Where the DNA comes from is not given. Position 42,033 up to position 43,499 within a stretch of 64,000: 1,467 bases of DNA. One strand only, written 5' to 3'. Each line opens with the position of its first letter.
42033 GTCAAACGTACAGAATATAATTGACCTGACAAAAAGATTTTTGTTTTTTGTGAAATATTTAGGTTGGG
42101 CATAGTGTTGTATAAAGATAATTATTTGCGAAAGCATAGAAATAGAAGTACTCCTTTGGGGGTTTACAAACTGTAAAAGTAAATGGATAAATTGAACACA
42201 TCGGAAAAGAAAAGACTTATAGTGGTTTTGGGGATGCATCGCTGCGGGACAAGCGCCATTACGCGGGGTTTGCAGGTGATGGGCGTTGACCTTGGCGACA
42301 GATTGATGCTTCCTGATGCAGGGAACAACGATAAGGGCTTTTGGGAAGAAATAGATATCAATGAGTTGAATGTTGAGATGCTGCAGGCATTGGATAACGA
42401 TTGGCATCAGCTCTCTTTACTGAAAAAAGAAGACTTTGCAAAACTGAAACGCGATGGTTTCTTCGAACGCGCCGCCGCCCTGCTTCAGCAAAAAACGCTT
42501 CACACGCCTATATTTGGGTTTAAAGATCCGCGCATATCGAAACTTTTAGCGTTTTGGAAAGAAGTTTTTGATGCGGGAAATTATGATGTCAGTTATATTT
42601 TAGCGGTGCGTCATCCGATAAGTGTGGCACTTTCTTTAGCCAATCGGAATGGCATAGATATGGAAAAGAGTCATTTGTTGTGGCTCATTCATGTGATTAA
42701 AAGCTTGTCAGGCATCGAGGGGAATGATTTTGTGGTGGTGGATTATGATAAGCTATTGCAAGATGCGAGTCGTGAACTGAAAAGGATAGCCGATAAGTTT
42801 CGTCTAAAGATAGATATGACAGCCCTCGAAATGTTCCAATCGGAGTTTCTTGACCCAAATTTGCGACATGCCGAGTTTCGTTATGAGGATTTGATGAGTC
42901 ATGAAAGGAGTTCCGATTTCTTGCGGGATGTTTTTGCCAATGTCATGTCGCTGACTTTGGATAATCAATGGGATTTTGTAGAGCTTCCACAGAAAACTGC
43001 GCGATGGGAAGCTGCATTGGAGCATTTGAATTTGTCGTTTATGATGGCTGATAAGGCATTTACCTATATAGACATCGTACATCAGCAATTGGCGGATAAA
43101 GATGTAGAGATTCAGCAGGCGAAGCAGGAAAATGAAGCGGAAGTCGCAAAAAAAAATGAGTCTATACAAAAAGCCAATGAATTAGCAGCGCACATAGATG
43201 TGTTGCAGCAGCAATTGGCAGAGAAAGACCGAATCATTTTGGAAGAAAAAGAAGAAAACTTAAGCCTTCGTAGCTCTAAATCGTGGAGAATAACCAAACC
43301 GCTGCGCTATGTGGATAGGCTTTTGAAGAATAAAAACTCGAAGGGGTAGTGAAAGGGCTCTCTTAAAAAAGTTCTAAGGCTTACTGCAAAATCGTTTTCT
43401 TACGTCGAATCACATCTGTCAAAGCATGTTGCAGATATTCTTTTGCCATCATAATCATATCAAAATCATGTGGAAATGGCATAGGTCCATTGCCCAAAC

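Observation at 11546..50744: Family of strictly 21-bp-periodic tandem arrays, each with a private consensus, attached to orphan beta-sandwich genes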

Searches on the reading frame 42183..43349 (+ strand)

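Call 80: search_protein_families(library=pfam, proteins=[window:42183-43349:+], max_evalue=0.001)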
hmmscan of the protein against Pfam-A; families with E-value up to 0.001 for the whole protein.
window:42183-43349:+ (388 aa): 2 families
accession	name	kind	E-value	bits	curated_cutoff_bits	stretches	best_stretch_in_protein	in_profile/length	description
PF13469.12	Sulfotransfer_3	-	7.7e-05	23.5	27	0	13-209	2-213/216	Sulfotransferase family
PF04778.17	LMP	-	0.00036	20.9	26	1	299-348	5-52/158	LMP repeated region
